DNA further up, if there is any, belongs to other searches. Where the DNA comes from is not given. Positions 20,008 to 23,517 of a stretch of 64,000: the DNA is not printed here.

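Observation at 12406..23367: Tightly coupled four-gene operon (PLD-SNF2 helicase / AlbA_2-HATPase-wHTH / PglX-like N6A methyltransferase / PHP-SMC ATPase) that fits no named R-M, BREX or DISARM class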

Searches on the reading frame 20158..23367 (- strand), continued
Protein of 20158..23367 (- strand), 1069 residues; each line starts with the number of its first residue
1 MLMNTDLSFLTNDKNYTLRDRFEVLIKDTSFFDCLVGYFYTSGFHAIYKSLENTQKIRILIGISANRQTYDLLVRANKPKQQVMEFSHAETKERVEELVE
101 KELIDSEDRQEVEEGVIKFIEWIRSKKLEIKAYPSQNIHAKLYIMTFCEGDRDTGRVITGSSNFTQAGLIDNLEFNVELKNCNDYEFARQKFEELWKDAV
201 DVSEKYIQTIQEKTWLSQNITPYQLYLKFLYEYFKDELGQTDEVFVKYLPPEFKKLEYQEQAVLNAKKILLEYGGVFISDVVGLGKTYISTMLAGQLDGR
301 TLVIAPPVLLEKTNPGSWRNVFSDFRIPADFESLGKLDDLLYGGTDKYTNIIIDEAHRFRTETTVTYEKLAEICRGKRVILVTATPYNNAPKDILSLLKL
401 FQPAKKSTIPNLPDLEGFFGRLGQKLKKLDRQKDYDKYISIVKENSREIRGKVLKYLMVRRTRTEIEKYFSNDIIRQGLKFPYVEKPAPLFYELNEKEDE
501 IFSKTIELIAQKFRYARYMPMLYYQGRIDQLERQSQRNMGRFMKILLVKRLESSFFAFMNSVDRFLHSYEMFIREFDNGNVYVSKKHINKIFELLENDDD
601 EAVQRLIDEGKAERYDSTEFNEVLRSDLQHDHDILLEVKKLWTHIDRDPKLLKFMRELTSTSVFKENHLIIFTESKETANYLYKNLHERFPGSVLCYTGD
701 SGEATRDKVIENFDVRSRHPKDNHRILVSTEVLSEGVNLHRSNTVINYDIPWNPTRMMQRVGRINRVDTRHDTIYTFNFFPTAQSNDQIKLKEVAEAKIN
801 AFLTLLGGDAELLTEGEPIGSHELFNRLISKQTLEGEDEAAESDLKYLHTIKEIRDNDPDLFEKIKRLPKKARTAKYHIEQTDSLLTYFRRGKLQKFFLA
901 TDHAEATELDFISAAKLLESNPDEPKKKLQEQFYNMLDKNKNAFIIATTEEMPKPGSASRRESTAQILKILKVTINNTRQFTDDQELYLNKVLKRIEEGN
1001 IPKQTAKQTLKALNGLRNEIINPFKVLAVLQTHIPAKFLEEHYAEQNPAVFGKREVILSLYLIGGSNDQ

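Call 64: search_protein_families(library=pfam, proteins=[L090:15183-17435:+, L128:6818-8854:+, L161:7918-10095:+, L158:15820-17682:+, L086:17388-19091:+, L151:6578-7594:+, L154:10772-11773:+, L117:6412-7455:+, L097:3197-4030:+, L110:7068-8006:+], max_evalue=0.001)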
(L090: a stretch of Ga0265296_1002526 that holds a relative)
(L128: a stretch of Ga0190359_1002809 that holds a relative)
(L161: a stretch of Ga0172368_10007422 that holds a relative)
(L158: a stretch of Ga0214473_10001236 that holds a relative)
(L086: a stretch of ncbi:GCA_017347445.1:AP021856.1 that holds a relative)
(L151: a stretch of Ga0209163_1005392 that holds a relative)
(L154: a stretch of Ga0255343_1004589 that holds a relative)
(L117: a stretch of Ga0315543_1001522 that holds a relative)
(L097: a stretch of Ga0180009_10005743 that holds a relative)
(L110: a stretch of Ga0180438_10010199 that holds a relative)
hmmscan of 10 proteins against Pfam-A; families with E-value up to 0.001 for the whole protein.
L090:15183-17435:+ (750 aa): 3 families
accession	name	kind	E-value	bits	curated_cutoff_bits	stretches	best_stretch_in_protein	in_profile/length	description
PF13166.12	AAA_13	-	2.2e-144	483.3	36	1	13-729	4-711/713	AAA domain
PF13304.12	AAA_21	-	1.6e-05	25.5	27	0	446-573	158-299/304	AAA domain, putative AbiEii toxin, Type IV TA system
PF02463.25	SMC_N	-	0.00059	19.8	40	0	432-590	135-215/220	RecF/RecN/SMC N terminal domain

L128:6818-8854:+ (678 aa): 1 family
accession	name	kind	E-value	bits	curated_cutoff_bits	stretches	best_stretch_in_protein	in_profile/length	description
PF02171.23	Piwi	-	1.7e-15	57.5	28.9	1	394-660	11-299/302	Piwi domain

L161:7918-10095:+ (725 aa): 5 families
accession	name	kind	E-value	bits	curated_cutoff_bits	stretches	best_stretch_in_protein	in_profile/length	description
PF07693.20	KAP_NTPase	-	2.4e-60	204.7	20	1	21-310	2-287/293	KAP family P-loop domain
PF13401.12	AAA_22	-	1.7e-05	25.5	27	0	44-211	10-110/130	AAA domain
PF00004.35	AAA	-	1.9e-05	25.5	21.2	0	162-213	36-97/131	ATPase family associated with various cellular activities (AAA)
PF00931.28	NB-ARC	-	7.2e-05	22.6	23.5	0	38-195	17-114/248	NB-ARC domain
PF13191.12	AAA_16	-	0.00012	23.1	32.6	1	17-194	2-145/167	AAA ATPase domain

L158:15820-17682:+ (620 aa): 8 families
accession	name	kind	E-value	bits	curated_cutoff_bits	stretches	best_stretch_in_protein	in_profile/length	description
PF13175.12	AAA_15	-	1.6e-29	104.1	32.1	1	1-352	1-374/374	AAA ATPase domain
PF13304.12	AAA_21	-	2.3e-20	74.3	27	2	297-351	251-302/304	AAA domain, putative AbiEii toxin, Type IV TA system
PF20469.4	OLD-like_TOPRIM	-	2.3e-18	66.9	23.2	1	398-467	1-67/67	Overcoming lysogenization defect protein-like, TOPRIM domain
PF13476.12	AAA_23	-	2e-11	45.4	27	1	6-181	2-143/201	AAA domain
PF11398.14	DUF2813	-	8.8e-10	38.9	21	1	24-359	17-332/372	Protein of unknown function (DUF2813)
PF02463.25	SMC_N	-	1e-09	38.6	40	1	3-101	2-89/220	RecF/RecN/SMC N terminal domain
PF13555.12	AAA_29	-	1.4e-05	25.1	27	1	29-58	20-50/61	P-loop containing region of AAA domain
PF13401.12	AAA_22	-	0.00016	22.4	27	0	258-346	39-122/130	AAA domain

L086:17388-19091:+ (567 aa): 0 families

L151:6578-7594:+ (338 aa): 1 family
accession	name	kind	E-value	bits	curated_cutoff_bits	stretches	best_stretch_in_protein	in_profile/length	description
PF13310.11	Virulence_RhuM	-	1e-110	369.4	33.7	1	64-311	1-251/252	Virulence protein RhuM family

L154:10772-11773:+ (333 aa): 1 family
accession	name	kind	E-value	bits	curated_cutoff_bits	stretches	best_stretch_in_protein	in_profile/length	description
PF13310.11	Virulence_RhuM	-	1.3e-109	365.8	33.7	1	64-310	1-250/252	Virulence protein RhuM family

L117:6412-7455:+ (347 aa): 2 families
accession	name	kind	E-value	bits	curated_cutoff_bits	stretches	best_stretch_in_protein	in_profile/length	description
PF09565.16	RE_NgoFVII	-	1.2e-08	34.9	23.8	1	16-145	4-139/162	NgoFVII restriction endonuclease N-terminal PLD domain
PF13091.12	PLDc_2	-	2.7e-08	34.1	27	1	29-155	10-132/132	PLD-like domain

L097:3197-4030:+ (277 aa): 1 family
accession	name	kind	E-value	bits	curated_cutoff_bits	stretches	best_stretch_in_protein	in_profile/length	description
PF02498.22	Bro-N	-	2.6e-13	50.8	25.6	1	14-105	2-92/96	BRO family, N-terminal domain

L110:7068-8006:+ (312 aa): 0 families

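Call 92: search_protein_families(library=ncbifam, proteins=[L177:8012-9760:+], max_evalue=0.001)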
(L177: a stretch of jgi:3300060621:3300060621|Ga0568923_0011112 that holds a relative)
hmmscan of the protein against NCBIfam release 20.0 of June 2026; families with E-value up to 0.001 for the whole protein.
L177:8012-9760:+ (583 aa): 7 families
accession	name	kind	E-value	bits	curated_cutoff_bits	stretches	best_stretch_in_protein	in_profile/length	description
NF045780.1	TrlF_fam_ATP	equivalog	1.2e-91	308.9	350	1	8-576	1-579/944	TrlF family AAA-like ATPase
NF042955.1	Ppl_antiphage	equivalog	6.9e-21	73.9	1000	1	9-334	1-300/882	anti-phage protein Ppl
NF045781.1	Spaf1101_AAA_ATP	equivalog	7.4e-17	61.1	475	1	45-579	98-593/836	Spaf_1101 family AAA-like ATPase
NF047791.1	RNaseRnm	equivalog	5.3e-07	29.2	375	1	42-91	19-68/275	RNase RNM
TIGR02169.1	SMC_prok_A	equivalog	3.2e-05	21.8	729.4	0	303-333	15-45/1165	chromosome segregation protein SMC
NF041577.1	nside_bi_sphtase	equivalog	0.00011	21.5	400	1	42-98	20-74/276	3',5'-nucleoside bisphosphate phosphatase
NF003034.1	PRK03918.1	equivalog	0.00018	19.7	700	0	303-355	15-67/878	DNA double-strand break repair ATPase Rad50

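Call 94: search_dna_similar(query=window:20158-23367:-, collection=plasmids, mode=protein, max_evalue=1e-50, max_rows=15)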
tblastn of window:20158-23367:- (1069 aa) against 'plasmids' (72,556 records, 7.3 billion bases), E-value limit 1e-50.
Records with a match: 15; places in all: 15; records where one place covers at least 80% of the query: 7.
Best place of each record, by identity: <60% 15.
By first word of the organism name: Prevotella 2; Halorussus 2; Thermus 1; Parabacteroides 1; Haloferax 1; Thermococcus 1; Halalkalicoccus 1; Pelobacter 1; Microbacterium 1; Euzebya 1; and 3 more.
By predicted mobility (MOB-suite, as given by PLSDB): non-mobilizable 12; mobilizable 2; conjugative 1.
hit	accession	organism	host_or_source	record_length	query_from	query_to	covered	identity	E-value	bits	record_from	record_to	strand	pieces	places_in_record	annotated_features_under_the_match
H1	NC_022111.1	Prevotella sp. oral taxon 299 str. F0039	Homo sapiens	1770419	8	924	86%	35.9%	3e-157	524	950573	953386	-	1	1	none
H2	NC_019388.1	Thermus oshimai JL-2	-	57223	9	992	92%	30.0%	5e-105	370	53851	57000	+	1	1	helicase-related protein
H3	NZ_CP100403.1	Halorussus aquaticus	cell culture,saline soil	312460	36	1065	96%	25.3%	6e-65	249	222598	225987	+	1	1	helicase-related protein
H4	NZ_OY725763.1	Parabacteroides distasonis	-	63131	8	892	83%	29.2%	1e-101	360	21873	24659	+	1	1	SNF2-related protein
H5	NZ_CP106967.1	Haloferax alexandrinus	-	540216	36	1064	96%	24.9%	3e-62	240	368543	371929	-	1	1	helicase-related protein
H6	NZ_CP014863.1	Thermococcus profundus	-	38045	32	817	74%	29.2%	5e-80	295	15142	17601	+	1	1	helicase-related protein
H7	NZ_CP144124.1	Halalkalicoccus sp. CGA53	cell culture,sediment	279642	15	875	81%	26.5%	5e-62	239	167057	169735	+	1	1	helicase-related protein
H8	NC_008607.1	Pelobacter propionicus DSM 2379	-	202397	33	868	78%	27.2%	4e-56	221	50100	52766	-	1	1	helicase-related protein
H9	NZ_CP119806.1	Halorussus lipolyticus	cell culture,coastal saline-alkali land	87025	8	835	77%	26.7%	2e-61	238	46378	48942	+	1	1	helicase-related protein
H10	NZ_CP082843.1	Prevotella nigrescens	-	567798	119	889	72%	28.4%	1e-82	303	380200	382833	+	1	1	helicase-related protein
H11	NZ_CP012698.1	Microbacterium sp. No. 7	whole organism,activated sludge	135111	26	890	81%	24.9%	2e-53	212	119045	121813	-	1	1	helicase-related protein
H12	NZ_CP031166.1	Euzebya pacifica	-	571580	37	815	73%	26.8%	2e-61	238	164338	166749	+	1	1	helicase-related protein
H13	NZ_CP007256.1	Rhodococcus erythropolis R138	Hydroponic pots with potatoes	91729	37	781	70%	26.7%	8e-52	207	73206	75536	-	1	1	helicase-related protein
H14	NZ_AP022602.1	Mycobacterium gallinarum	-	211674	17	781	72%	25.3%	2e-53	213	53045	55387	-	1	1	helicase-related protein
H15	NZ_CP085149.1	Sulfitobacter dubius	cell culture,Sediment from the Channel ...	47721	727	1062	31%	42.7%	4e-56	221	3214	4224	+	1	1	hypothetical protein (x2)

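Call 95: get_annotated_region(hit=H4, flank=8000)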
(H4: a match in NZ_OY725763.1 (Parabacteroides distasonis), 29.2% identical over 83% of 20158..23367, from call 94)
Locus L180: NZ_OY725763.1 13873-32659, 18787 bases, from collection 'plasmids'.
description: Parabacteroides distasonis strain Parabacteroides distasonis TSDC17.2-1.1 plasmid 18, complete sequence
organism: Parabacteroides distasonis (NCBI taxid 823)
taxonomy: Bacteria; Bacteroidota; Bacteroidia; Bacteroidales; Tannerellaceae; Parabacteroides; Parabacteroides distasonis
host: -; source: -; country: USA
typing (MOB-suite, as given by PLSDB): non-mobilizable
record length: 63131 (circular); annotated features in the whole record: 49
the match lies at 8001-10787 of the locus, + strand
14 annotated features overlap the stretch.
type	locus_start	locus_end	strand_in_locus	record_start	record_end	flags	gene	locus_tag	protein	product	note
CDS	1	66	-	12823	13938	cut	-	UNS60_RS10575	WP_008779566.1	DUF4625 domain-containing protein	-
CDS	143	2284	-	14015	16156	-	-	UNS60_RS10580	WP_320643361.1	TonB-dependent receptor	-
CDS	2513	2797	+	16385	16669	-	-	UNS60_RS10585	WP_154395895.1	hypothetical protein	-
CDS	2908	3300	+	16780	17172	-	-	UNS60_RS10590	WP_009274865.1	transcriptional repressor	GO:0006355 - regulation of DNA-templated transcription [Evidence IEA]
CDS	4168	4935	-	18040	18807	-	-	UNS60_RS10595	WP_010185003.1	metallophosphoesterase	-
CDS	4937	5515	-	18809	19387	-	-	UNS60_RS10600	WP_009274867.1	metallophosphoesterase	-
CDS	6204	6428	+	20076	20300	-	-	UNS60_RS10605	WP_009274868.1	helix-turn-helix transcriptional regulator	-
CDS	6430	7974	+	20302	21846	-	-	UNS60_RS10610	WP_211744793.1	RNA-binding domain-containing protein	-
CDS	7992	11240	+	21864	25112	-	-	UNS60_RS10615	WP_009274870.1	SNF2-related protein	-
CDS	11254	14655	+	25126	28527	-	-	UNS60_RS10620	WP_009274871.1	N-6 DNA methylase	GO:0006304 - DNA modification [Evidence IEA]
CDS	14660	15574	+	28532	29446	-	-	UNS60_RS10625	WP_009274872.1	hypothetical protein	-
CDS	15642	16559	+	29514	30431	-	-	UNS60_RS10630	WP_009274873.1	toll/interleukin-1 receptor domain-containing protein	GO:0007165 - signal transduction [Evidence IEA]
CDS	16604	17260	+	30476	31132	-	-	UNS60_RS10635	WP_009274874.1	hypothetical protein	-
CDS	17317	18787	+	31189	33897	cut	-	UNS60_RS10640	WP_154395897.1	AAA domain-containing protein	-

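Call 96: get_annotated_region(hit=H8, flank=8000)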
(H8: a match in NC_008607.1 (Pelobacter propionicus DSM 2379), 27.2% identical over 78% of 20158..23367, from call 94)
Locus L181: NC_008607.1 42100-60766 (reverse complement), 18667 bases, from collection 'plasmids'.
description: Pelobacter propionicus DSM 2379 plasmid pPRO1, complete sequence
organism: Pelobacter propionicus DSM 2379 (NCBI taxid 338966)
taxonomy: Bacteria; Thermodesulfobacteriota; Desulfuromonadia; Desulfuromonadales; Desulfuromonadaceae; Pelobacter; Pelobacter propionicus; Pelobacter propionicus DSM 2379
host: -; source: -; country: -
typing (MOB-suite, as given by PLSDB): non-mobilizable; replicon rep_cluster_1677; mating-pair formation MPF_F
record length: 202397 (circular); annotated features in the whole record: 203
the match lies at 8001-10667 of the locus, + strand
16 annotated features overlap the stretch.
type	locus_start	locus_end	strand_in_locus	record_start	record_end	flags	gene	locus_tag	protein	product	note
CDS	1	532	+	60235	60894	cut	-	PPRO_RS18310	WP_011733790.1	metal-dependent transcriptional regulator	-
CDS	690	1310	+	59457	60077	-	-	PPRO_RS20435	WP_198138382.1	DUF1007 family protein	-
CDS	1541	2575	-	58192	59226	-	-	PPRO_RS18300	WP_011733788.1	IS630 family transposase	-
CDS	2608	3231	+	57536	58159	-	-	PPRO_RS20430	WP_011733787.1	high-affinity nickel-transporter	-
CDS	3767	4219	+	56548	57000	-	-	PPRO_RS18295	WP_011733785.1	hypothetical protein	-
CDS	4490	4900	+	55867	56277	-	-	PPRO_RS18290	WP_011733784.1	hypothetical protein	-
CDS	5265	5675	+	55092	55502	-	bamE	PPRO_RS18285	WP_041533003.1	outer membrane protein assembly factor BamE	-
CDS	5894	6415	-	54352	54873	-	-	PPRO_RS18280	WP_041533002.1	DUF2846 domain-containing protein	-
CDS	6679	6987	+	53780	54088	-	-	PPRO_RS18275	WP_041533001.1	helix-turn-helix domain-containing protein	-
CDS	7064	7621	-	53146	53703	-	-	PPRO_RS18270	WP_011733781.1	recombinase family protein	GO:0006310 - DNA recombination [Evidence IEA]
CDS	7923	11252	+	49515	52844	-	-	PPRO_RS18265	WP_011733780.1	helicase-related protein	-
CDS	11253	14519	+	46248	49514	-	-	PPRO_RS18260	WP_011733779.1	DNA methyltransferase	-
CDS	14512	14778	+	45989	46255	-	-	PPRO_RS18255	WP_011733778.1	hypothetical protein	-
CDS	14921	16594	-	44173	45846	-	-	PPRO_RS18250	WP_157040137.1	hypothetical protein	-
CDS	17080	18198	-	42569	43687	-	-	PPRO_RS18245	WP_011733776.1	XRE family transcriptional regulator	-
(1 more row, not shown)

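Call 97: search_protein_families(library=pfam, proteins=[L180:6430-7971:+, L180:7992-11237:+, L180:11254-14652:+, L180:14660-15571:+, L181:7923-11249:+, L181:11253-14516:+], max_evalue=0.001)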
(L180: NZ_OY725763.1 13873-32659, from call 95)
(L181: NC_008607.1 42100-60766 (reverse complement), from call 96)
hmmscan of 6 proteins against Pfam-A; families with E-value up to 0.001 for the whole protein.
L180:6430-7971:+ (514 aa): 2 families
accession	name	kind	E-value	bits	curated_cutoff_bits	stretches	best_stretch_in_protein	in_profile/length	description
PF04326.19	SLFN_AlbA_2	-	4e-17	63.3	25.3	1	17-147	1-117/118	Schlafen, AlbA_2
PF13749.12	HATPase_c_4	-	3.8e-07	30.5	26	1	326-409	3-84/89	Putative ATP-dependent DNA helicase recG C-terminal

L180:7992-11237:+ (1082 aa): 7 families
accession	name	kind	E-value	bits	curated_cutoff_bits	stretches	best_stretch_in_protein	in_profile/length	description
PF00176.29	SNF2-rel_dom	-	3.4e-16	59.6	24.9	1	343-477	119-231/290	SNF2-related domain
PF00271.37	Helicase_C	-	1.7e-15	57.6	23.5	1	698-813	4-110/110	Helicase conserved C-terminal domain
PF13091.12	PLDc_2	-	1.3e-10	41.7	27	1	50-193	38-132/132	PLD-like domain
PF04851.21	ResIII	-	2e-10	41.3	22.5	1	258-389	5-163/164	Type III restriction enzyme, res subunit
PF00270.35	DEAD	-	3.9e-05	23.9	26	1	350-391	118-162/167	DEAD/DEAH box helicase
PF13401.12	AAA_22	-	0.00013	22.7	27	1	284-381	14-117/130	AAA domain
PF09565.16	RE_NgoFVII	-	0.00014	21.7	23.8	0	128-196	90-152/162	NgoFVII restriction endonuclease N-terminal PLD domain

L180:11254-14652:+ (1133 aa): 4 families
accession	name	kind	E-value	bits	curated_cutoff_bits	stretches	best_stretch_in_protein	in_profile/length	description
PF07669.17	Eco57I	-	7.4e-39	134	25.3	1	591-841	1-171/171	Eco57I restriction-modification methylase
PF02384.22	N6_Mtase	-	4.9e-15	56.1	20.4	1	731-889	115-266/311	N-6 DNA Methylase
PF20473.4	MmeI_Mtase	-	1.4e-05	24.9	27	1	492-807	9-199/259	MmeI, DNA-methyltransferase domain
PF01170.24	UPF0020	-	0.00077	19.6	22.3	0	742-777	120-155/197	RMKL-like, methyltransferase domain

L180:14660-15571:+ (304 aa): 0 families

L181:7923-11249:+ (1109 aa): 6 families
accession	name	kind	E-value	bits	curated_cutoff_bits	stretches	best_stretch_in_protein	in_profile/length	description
PF00271.37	Helicase_C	-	5.5e-16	59.2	23.5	1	698-817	3-110/110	Helicase conserved C-terminal domain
PF00176.29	SNF2-rel_dom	-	4.9e-14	52.5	24.9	2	258-324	2-74/290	SNF2-related domain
PF04851.21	ResIII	-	1.9e-08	34.8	22.5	1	328-386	103-163/164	Type III restriction enzyme, res subunit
PF13091.12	PLDc_2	-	3.6e-07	30.5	27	1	88-194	27-132/132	PLD-like domain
PF09565.16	RE_NgoFVII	-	1.2e-05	25.1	23.8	1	115-195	70-150/162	NgoFVII restriction endonuclease N-terminal PLD domain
PF00270.35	DEAD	-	3.9e-05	23.9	26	0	342-388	115-162/167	DEAD/DEAH box helicase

L181:11253-14516:+ (1088 aa): 2 families
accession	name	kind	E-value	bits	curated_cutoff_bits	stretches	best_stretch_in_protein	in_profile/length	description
PF07669.17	Eco57I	-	1.4e-22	81.1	25.3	1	568-807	1-149/171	Eco57I restriction-modification methylase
PF20473.4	MmeI_Mtase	-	2.8e-09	37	27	1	484-600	9-94/259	MmeI, DNA-methyltransferase domain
